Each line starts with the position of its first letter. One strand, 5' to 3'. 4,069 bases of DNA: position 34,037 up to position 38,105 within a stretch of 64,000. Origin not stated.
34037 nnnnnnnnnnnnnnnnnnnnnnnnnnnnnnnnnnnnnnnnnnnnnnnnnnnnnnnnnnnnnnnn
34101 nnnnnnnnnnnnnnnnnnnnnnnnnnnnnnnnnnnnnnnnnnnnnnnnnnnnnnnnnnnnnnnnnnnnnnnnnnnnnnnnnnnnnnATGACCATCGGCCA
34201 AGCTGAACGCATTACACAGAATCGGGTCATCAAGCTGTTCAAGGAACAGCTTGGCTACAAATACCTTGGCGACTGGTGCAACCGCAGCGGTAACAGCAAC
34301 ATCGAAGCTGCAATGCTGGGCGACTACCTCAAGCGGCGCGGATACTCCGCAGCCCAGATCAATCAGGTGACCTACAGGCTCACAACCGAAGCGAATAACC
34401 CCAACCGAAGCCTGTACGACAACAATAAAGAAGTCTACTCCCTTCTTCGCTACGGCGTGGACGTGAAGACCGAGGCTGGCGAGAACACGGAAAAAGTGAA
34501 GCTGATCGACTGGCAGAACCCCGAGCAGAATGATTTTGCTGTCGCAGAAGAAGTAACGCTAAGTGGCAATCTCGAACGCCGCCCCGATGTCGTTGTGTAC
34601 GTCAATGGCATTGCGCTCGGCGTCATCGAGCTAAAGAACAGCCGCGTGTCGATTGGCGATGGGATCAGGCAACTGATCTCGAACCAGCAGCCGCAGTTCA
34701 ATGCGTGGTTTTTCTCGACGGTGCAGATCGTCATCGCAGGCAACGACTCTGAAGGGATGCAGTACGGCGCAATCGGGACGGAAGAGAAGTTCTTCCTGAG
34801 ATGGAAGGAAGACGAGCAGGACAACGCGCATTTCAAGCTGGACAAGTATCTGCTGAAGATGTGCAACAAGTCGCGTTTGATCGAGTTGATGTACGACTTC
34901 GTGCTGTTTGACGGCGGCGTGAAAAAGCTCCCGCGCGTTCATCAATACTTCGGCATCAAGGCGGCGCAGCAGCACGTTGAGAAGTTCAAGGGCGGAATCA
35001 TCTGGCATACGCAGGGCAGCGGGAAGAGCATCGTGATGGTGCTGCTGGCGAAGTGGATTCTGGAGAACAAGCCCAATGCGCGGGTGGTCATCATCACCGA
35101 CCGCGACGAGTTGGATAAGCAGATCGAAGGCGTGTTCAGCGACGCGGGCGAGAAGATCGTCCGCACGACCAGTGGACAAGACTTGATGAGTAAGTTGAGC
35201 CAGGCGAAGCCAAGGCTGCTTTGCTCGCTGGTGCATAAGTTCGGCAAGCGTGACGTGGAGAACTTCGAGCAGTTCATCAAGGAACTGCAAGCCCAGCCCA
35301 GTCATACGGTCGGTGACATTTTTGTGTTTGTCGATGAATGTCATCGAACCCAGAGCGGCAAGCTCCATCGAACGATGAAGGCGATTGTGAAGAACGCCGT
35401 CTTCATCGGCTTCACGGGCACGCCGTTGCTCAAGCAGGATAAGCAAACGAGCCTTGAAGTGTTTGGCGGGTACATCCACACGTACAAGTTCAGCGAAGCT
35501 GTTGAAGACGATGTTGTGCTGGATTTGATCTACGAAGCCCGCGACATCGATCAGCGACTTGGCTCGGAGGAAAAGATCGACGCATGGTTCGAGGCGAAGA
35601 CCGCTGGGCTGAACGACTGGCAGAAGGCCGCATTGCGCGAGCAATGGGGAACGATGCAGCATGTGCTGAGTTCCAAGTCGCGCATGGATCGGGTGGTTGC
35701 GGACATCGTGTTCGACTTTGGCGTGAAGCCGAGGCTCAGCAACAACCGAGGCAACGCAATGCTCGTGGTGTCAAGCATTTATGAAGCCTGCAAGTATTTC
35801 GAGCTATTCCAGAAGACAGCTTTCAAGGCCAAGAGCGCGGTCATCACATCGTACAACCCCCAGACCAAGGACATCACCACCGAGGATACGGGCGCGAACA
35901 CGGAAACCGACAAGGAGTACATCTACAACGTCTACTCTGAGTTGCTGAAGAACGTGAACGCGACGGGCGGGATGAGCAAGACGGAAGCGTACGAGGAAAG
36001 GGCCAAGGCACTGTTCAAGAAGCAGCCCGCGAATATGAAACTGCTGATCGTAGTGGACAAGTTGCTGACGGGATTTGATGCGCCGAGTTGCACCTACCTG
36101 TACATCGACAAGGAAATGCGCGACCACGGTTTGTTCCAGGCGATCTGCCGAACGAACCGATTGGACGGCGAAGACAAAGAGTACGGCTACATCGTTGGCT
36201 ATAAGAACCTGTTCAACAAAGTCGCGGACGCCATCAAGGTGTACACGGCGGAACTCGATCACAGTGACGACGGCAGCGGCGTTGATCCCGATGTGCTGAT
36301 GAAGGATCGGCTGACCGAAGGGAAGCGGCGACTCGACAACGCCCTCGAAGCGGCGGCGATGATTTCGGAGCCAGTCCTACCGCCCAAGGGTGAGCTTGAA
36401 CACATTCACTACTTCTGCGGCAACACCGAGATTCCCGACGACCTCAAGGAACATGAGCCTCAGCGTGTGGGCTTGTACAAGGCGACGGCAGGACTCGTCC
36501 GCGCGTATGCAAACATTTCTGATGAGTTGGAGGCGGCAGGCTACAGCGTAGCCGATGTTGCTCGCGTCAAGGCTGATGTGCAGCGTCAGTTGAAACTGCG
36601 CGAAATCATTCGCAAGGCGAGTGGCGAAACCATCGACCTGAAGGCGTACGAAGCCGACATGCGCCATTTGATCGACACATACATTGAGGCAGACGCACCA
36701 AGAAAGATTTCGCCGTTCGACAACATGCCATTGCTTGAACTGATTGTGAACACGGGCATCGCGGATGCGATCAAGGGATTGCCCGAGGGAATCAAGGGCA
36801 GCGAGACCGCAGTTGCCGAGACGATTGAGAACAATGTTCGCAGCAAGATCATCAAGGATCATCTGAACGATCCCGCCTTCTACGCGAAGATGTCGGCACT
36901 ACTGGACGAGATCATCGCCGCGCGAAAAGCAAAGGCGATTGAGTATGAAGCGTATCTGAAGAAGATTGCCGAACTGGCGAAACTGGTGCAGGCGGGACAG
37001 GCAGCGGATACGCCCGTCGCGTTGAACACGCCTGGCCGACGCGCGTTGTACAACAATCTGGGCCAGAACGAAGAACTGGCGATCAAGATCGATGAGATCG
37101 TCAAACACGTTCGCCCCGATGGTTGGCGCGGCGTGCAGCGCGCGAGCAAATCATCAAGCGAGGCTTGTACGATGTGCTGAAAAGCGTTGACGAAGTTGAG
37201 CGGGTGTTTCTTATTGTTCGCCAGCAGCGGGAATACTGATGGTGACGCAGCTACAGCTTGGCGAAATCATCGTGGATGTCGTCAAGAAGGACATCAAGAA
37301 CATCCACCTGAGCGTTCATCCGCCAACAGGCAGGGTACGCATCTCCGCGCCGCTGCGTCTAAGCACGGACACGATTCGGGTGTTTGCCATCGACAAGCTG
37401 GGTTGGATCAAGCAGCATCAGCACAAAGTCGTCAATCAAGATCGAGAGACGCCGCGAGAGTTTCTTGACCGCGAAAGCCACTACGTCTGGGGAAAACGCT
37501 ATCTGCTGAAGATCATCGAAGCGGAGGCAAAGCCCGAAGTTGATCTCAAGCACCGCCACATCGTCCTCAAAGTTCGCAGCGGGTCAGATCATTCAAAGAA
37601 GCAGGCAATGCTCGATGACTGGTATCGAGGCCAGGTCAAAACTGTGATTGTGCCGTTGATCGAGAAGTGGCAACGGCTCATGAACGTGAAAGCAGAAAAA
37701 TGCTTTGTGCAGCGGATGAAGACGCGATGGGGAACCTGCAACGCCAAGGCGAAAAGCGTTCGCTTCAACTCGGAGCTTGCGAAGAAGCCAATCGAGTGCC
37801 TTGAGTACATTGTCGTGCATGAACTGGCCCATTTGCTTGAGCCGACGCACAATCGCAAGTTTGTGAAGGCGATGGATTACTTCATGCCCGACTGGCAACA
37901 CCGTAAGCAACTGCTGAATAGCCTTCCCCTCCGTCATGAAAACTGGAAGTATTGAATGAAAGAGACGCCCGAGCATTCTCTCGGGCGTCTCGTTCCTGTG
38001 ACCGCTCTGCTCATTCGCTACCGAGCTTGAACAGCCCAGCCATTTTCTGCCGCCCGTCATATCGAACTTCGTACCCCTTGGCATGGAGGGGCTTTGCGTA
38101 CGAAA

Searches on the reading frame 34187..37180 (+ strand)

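Call 58: search_protein_families(library=pfam, proteins=[window:34187-37180:+], max_evalue=0.001)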
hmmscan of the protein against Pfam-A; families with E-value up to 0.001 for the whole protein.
window:34187-37180:+ (997 aa): 5 families
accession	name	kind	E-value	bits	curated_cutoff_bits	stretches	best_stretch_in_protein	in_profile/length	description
PF18766.7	SWI2_SNF2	-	2.3e-73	246.9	26.7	1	252-480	1-220/221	SWI2/SNF2 ATPase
PF04313.20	HSDR_N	-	3.1e-41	141.8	25.1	1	7-195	4-192/198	Type I restriction enzyme R protein N terminus (HSDR_N)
PF22679.2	T1R_D3-like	-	9.2e-40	137.1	27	1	521-674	2-158/158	Type I restriction enzyme subunit R domain 3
PF04851.21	ResIII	-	1.1e-19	71.3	22.5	1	249-413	4-162/164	Type III restriction enzyme, res subunit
PF00270.35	DEAD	-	9.4e-06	25.9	26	1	276-413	23-160/167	DEAD/DEAH box helicase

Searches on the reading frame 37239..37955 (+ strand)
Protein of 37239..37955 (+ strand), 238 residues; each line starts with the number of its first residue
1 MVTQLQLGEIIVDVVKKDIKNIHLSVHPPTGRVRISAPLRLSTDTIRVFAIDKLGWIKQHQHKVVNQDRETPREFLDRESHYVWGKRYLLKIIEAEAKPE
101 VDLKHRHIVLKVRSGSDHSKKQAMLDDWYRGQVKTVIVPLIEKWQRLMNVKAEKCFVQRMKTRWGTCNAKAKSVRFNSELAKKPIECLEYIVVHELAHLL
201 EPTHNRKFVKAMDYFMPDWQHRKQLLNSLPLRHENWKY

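Call 58: search_protein_families(library=pfam, proteins=[window:37239-37955:+], max_evalue=0.001)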
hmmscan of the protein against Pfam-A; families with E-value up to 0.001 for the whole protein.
window:37239-37955:+ (238 aa): 2 families
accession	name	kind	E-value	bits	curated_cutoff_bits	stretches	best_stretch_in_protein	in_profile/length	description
PF01863.23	YgjP-like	-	3.8e-58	197.3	26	1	24-228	3-206/207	YgjP-like, metallopeptidase domain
PF10263.15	SprT-like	-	2.3e-06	27.9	25.6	1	157-200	26-73/108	SprT-like family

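Call 59: search_protein_families(library=padloc, proteins=[window:37239-37955:+], max_evalue=0.001)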
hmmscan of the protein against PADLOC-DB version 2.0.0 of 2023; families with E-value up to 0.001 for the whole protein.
window:37239-37955:+ (238 aa): 0 families
